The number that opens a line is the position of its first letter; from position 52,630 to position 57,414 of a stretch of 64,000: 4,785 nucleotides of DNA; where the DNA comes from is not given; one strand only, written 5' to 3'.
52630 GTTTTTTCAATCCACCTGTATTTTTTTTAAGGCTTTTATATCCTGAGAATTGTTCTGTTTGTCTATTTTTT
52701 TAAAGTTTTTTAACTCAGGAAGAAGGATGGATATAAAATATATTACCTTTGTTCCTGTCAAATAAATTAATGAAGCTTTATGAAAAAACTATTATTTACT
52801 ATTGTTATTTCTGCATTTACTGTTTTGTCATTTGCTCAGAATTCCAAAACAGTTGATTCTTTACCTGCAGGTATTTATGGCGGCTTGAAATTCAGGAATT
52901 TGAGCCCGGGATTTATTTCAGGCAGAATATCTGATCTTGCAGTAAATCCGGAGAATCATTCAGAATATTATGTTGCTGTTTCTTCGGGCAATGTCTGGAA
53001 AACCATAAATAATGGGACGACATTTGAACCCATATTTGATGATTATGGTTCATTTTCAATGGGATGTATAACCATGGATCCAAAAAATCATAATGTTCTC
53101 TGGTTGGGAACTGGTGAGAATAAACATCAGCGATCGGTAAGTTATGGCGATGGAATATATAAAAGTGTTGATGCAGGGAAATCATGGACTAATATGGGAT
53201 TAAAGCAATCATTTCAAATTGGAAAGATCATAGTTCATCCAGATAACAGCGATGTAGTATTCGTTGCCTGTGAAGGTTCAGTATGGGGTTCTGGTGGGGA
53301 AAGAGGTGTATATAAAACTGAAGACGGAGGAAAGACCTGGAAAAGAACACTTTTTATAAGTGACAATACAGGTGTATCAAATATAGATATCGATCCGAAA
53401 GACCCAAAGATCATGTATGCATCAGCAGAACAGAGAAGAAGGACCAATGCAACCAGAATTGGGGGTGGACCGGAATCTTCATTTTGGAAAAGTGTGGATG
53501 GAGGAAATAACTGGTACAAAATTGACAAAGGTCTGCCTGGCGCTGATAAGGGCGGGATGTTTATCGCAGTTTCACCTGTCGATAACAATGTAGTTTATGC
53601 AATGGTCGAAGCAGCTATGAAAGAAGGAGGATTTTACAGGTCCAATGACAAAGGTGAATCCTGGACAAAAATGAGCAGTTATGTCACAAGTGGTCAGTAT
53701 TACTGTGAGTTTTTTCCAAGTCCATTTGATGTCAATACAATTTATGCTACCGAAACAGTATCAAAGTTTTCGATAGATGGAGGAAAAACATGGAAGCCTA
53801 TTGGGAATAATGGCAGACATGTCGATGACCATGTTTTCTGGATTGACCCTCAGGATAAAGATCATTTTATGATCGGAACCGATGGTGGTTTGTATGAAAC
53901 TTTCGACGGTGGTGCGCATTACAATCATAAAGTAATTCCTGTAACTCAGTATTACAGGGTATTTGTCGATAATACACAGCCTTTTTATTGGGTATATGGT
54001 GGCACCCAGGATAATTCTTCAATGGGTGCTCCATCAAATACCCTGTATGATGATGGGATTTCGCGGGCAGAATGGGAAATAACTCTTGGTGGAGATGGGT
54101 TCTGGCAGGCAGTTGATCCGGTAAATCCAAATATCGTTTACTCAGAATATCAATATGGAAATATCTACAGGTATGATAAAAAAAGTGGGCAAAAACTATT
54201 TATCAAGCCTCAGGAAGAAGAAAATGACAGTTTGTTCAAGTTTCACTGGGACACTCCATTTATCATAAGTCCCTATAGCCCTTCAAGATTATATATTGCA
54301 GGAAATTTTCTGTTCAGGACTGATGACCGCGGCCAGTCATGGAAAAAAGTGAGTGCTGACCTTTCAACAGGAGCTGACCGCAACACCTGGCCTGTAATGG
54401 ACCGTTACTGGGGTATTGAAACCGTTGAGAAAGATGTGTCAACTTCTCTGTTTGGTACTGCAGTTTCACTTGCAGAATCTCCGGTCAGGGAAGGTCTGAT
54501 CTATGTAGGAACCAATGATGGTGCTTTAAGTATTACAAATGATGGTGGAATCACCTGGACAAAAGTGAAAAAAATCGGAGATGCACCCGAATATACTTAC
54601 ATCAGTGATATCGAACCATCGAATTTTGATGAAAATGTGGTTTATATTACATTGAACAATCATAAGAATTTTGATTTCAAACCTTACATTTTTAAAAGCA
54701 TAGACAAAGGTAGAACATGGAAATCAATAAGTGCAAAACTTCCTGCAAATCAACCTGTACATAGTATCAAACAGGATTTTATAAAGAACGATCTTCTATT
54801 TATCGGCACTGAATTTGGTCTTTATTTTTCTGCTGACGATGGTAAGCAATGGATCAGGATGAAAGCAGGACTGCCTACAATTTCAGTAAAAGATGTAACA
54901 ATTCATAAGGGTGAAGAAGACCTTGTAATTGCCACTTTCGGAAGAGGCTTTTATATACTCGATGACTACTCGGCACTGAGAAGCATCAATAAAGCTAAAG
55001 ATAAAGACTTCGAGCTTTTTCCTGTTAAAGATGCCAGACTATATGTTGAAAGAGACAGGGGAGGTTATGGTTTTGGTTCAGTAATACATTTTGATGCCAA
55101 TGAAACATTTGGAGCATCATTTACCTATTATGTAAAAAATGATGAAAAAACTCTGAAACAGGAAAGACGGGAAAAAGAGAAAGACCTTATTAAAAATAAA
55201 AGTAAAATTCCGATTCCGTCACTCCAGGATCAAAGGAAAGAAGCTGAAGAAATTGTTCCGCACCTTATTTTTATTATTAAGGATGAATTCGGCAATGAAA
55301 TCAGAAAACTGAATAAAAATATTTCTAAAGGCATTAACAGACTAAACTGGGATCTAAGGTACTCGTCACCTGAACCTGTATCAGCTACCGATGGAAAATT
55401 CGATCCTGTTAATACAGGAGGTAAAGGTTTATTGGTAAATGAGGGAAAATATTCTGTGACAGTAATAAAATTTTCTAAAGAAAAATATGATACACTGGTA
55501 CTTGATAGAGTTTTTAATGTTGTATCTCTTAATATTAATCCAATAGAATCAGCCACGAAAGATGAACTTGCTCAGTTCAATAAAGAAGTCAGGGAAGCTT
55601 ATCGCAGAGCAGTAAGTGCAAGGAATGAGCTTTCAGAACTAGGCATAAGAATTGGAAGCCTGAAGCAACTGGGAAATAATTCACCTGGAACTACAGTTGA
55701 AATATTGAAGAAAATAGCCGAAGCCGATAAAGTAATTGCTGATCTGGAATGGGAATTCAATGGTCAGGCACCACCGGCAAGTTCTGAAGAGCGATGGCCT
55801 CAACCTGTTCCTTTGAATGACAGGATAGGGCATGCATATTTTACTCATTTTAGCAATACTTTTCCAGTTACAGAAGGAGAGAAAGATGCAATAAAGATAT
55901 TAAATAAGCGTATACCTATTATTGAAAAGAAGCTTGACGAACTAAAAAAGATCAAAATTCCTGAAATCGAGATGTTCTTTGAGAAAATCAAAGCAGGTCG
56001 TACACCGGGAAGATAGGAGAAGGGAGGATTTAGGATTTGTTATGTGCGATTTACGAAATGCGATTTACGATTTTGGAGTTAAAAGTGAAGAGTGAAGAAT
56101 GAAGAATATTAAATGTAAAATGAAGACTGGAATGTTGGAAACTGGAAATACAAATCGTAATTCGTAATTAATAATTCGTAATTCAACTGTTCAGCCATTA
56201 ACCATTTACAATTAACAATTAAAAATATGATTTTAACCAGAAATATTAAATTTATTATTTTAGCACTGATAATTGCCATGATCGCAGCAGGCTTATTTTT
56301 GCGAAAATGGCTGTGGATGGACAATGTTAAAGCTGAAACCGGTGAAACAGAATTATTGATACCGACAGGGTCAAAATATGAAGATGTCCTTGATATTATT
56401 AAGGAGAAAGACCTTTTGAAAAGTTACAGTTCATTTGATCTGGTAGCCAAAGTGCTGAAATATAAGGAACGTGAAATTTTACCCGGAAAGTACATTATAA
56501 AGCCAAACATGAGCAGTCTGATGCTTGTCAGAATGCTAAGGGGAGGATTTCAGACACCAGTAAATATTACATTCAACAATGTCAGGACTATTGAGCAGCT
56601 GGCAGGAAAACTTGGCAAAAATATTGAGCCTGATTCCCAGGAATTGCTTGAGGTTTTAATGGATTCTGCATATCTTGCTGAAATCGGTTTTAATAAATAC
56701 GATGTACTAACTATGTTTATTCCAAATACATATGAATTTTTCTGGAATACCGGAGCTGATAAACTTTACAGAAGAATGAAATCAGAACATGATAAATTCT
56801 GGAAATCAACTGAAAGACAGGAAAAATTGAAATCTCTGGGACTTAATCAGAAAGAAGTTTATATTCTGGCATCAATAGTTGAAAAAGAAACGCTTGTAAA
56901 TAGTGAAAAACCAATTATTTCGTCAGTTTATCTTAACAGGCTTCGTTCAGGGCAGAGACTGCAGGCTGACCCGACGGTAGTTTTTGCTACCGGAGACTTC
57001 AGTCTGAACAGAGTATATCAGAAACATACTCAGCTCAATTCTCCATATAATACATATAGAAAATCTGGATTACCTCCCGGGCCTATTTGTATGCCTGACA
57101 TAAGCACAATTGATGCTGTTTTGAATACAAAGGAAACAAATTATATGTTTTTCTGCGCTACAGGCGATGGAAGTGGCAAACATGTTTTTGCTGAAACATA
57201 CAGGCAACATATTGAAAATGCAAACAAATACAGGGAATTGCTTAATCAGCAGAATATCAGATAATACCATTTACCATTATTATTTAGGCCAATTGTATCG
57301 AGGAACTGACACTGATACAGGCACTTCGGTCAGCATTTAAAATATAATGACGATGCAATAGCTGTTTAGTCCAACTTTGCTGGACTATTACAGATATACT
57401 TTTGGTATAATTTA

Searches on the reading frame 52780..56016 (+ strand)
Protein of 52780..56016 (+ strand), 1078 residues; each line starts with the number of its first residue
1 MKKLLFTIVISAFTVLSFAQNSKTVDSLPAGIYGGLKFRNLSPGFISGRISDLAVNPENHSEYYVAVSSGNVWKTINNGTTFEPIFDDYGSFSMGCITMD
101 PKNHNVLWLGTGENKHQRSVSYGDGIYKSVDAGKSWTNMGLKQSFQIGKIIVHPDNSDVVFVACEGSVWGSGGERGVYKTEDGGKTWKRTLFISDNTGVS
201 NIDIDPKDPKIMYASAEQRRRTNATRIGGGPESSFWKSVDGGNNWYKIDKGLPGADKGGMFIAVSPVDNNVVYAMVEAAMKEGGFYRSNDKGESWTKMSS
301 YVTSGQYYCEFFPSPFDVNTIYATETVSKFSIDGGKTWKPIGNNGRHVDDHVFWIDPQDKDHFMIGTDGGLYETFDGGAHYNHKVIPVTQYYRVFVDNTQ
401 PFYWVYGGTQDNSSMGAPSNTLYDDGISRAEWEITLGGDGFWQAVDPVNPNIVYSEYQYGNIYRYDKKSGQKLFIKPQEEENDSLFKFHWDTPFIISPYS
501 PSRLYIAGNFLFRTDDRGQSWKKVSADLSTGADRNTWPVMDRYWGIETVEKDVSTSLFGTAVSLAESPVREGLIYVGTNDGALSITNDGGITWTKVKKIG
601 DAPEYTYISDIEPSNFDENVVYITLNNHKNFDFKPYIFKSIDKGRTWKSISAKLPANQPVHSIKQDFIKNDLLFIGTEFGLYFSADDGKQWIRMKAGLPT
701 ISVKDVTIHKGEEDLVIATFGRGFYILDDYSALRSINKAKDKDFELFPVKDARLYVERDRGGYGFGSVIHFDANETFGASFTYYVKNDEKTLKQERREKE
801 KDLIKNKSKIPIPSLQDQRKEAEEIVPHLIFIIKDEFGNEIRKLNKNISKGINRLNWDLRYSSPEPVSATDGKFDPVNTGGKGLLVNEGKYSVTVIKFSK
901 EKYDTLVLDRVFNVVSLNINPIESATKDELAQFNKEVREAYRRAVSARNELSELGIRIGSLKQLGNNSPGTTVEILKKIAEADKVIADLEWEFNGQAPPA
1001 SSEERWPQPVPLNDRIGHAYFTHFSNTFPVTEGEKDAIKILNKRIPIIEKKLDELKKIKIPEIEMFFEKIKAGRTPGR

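Call 28: search_protein_families(library=pfam, proteins=[window:52780-56016:+], max_evalue=0.00001)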
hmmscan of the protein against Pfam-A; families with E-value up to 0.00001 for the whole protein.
window:52780-56016:+ (1078 aa): 3 families
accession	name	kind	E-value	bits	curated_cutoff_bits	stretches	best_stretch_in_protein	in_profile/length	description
PF15902.12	Sortilin-Vps10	-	8.4e-35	120.8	33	2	126-250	3-114/446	Sortilin, neurotensin receptor 3,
PF14870.12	PSII_BNR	-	4.7e-11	42.9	27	0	351-390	19-59/303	Photosynthesis system II assembly factor YCF48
PF02012.26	BNR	-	2.1e-08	33.4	27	0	330-339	2-11/12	BNR/Asp-box repeat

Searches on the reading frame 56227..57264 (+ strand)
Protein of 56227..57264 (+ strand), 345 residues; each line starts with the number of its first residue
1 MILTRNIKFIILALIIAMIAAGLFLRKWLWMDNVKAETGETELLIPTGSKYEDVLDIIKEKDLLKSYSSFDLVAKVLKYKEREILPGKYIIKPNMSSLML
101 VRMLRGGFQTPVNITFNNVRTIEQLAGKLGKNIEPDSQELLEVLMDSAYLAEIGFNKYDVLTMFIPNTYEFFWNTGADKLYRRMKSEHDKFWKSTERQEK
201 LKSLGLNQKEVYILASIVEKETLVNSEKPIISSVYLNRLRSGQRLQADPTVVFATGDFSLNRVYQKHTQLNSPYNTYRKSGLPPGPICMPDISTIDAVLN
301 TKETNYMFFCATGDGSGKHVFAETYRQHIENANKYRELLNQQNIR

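Call 28: search_protein_families(library=pfam, proteins=[window:56227-57264:+], max_evalue=0.00001)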
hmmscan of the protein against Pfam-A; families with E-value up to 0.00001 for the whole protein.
window:56227-57264:+ (345 aa): 1 family
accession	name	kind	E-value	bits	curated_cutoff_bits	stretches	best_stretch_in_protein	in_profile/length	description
PF02618.21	YceG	-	2.1e-79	267.3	32.4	1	45-334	3-275/275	YceG-like family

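Call 41: find_homologous_proteins(query=window:56227-57264:+, max_evalue=1e-60)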
Query window:56227-57264:+ (345 aa): 7804 proteins with E <= 1e-60 among 8000 candidates; the best 120 are listed.
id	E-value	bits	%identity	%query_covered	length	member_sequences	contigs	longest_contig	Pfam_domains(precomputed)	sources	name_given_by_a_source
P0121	2.1e-217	739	100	95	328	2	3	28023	PF02618.22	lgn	-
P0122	1.3e-185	634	81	100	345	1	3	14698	PF02618.22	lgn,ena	-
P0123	1.8e-185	634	80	100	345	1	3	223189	PF02618.22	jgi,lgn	jgi:UPF0755 protein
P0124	2.9e-181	620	78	100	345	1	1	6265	PF02618.22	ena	-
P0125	4.9e-179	613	75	100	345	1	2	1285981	PF02618.22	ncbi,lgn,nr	ncbi:MAG: endolytic transglycosylase MltG [Saprospiraceae bacterium]|nr:endolytic transglycosylase M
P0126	1.1e-175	602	75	100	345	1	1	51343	PF02618.22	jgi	jgi:UPF0755 protein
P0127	5.0e-175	599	82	93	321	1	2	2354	PF02618.22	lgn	-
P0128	2.0e-173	594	73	100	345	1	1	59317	PF02618.22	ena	-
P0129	1.5e-162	558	88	82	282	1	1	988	PF02618.22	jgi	jgi:UPF0755 protein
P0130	3.9e-160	550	70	100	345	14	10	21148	PF02618.22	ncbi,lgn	-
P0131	8.1e-136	471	60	98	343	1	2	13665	PF02618.22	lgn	-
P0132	4.9e-134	465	57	97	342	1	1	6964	PF02618.22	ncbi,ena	-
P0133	7.0e-134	464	59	93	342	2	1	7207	PF02618.22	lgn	-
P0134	1.0e-133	464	58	97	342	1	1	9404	PF02618.22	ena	-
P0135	2.9e-133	462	59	98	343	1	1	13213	PF02618.22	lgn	-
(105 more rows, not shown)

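Call 42: find_encoding_contigs(protein=P0123, flank=10000, max_places=1)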
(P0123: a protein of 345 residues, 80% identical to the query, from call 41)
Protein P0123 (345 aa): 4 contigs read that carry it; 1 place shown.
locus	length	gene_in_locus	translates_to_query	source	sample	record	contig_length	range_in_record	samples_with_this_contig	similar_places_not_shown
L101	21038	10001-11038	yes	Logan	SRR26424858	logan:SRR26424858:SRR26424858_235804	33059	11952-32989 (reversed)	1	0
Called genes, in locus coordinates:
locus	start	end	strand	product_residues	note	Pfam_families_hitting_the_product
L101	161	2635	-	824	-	PF02901:PFL-like, PF01228:Gly_radical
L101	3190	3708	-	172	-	PF00583:Acetyltransf_1, PF13673:Acetyltransf_10, PF13508:Acetyltransf_7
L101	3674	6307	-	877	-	-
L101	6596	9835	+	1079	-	PF14870:PSII_BNR (faint), PF25852:DUF6242_C (faint), PF02012:BNR (faint), PF13088:BNR_2 (faint), PF15902:Sortilin-Vps10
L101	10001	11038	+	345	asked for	PF02618:YceG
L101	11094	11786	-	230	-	PF00005:ABC_tran, PF13304:AAA_21 (faint)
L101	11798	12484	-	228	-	PF00702:Hydrolase, PF13419:HAD_2, PF13242:Hydrolase_like (weak)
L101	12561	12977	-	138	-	PF07681:DoxX, PF05514:HR_lesion (weak), PF02077:SURF4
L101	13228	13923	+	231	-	-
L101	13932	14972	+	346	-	PF02016:Peptidase_S66, PF17676:Peptidase_S66C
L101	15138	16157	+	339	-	PF02746:MR_MLE_N, PF13378:MR_MLE_C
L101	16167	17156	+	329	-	-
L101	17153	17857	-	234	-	-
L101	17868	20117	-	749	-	PF01839:FG-GAP (faint), PF13517:FG-GAP_3 (faint), PF18962:Por_Secre_tail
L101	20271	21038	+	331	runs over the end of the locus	-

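Call 43: find_encoding_contigs(protein=P0125, flank=10000, max_places=1)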
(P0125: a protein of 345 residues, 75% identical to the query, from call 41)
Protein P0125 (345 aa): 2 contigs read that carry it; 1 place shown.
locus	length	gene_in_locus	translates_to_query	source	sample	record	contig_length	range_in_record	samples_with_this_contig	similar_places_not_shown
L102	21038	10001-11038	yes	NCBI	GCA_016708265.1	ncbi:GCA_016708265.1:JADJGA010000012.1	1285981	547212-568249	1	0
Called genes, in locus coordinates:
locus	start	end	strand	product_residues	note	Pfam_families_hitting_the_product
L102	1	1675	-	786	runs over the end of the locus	PF02901:PFL-like, PF01228:Gly_radical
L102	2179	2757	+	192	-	-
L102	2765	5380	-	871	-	PF03173:CHB_HEX, PF02838:Glyco_hydro_20b, PF00728:Glyco_hydro_20, PF03174:CHB_HEX_C, PF13287:Fn3_assoc, PF13290:CHB_HEX_C_1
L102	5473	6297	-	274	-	PF00905:Transpeptidase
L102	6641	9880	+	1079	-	PF14870:PSII_BNR (faint), PF02012:BNR (faint), PF13088:BNR_2 (faint), PF15902:Sortilin-Vps10, PF25852:DUF6242_C (weak), PF15902:Sortilin-Vps10 (weak)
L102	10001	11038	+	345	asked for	PF02618:YceG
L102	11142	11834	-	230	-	PF00005:ABC_tran, PF13304:AAA_21 (faint)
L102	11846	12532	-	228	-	PF00702:Hydrolase, PF13419:HAD_2, PF13242:Hydrolase_like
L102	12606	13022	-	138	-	PF07681:DoxX, PF05514:HR_lesion (weak), PF02077:SURF4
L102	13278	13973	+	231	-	-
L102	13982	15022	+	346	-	PF02016:Peptidase_S66, PF17676:Peptidase_S66C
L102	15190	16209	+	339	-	PF02746:MR_MLE_N, PF13378:MR_MLE_C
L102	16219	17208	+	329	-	PF00155:Aminotran_1_2 (weak)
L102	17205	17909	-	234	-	-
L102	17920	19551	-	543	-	PF01839:FG-GAP (faint), PF13517:FG-GAP_3 (faint), PF18962:Por_Secre_tail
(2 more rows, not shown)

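Call 44: find_encoding_contigs(protein=P0122, flank=10000, max_places=1)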
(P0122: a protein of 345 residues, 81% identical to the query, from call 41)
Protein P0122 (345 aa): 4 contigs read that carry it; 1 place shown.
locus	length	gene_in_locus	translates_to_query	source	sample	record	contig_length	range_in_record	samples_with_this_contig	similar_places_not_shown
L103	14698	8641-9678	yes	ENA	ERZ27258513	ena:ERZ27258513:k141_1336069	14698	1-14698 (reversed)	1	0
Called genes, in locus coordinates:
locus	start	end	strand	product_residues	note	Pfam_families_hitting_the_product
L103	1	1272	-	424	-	?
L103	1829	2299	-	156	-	PF00583:Acetyltransf_1, PF13673:Acetyltransf_10, PF13508:Acetyltransf_7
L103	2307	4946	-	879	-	-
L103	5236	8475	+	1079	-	PF14870:PSII_BNR (faint), PF25852:DUF6242_C (faint), PF02012:BNR (faint), PF13088:BNR_2 (faint), PF15902:Sortilin-Vps10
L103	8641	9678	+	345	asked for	PF02618:YceG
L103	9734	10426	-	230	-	PF00005:ABC_tran, PF13304:AAA_21 (faint)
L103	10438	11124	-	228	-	PF00702:Hydrolase, PF13419:HAD_2, PF13242:Hydrolase_like (weak)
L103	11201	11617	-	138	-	PF07681:DoxX, PF05514:HR_lesion (weak), PF02077:SURF4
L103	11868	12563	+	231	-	-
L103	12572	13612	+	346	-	PF02016:Peptidase_S66, PF17676:Peptidase_S66C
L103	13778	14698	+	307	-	?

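Call 60: find_encoding_contigs(protein=P0124, flank=10000, max_places=1)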
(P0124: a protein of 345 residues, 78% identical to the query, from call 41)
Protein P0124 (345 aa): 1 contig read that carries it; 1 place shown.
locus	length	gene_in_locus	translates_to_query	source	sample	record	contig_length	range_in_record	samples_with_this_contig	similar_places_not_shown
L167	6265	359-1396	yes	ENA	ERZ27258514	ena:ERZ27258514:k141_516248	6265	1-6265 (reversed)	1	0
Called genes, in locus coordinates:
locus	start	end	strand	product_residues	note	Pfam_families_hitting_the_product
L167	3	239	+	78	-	?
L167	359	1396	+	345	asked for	PF02618:YceG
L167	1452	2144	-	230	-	PF00005:ABC_tran, PF13304:AAA_21 (faint)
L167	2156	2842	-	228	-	PF00702:Hydrolase, PF13419:HAD_2, PF13242:Hydrolase_like (weak)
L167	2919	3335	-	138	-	PF07681:DoxX, PF05514:HR_lesion (weak), PF02077:SURF4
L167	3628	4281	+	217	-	-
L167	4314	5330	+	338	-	PF02016:Peptidase_S66, PF17676:Peptidase_S66C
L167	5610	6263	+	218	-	?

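Call 61: find_encoding_contigs(protein=P0126, flank=10000, max_places=1)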
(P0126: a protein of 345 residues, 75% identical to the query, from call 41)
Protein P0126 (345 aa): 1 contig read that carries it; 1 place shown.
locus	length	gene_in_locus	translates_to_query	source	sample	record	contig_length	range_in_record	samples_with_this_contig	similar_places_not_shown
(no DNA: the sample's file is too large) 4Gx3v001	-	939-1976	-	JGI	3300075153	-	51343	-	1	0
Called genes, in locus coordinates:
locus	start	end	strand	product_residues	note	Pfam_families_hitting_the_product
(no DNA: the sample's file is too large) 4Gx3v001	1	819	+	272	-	?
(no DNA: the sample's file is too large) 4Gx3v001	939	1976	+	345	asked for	PF02618:YceG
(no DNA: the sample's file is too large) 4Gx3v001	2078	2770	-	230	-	PF00005:ABC_tran, PF13304:AAA_21 (faint)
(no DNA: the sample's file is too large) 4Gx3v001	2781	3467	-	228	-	PF00702:Hydrolase, PF13419:HAD_2, PF13242:Hydrolase_like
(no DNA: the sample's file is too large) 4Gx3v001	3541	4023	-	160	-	PF07681:DoxX, PF02077:SURF4, PF05514:HR_lesion (weak)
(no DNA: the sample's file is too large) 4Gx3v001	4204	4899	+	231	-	-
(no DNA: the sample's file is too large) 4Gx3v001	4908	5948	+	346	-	PF02016:Peptidase_S66, PF17676:Peptidase_S66C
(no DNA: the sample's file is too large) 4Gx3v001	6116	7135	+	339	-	PF02746:MR_MLE_N, PF13378:MR_MLE_C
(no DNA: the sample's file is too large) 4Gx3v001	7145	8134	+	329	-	PF00155:Aminotran_1_2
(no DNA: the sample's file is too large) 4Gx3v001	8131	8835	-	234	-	-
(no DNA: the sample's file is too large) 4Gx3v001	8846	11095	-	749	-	PF13517:FG-GAP_3, PF01839:FG-GAP (weak), PF18962:Por_Secre_tail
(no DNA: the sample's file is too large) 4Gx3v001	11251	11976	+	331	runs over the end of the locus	-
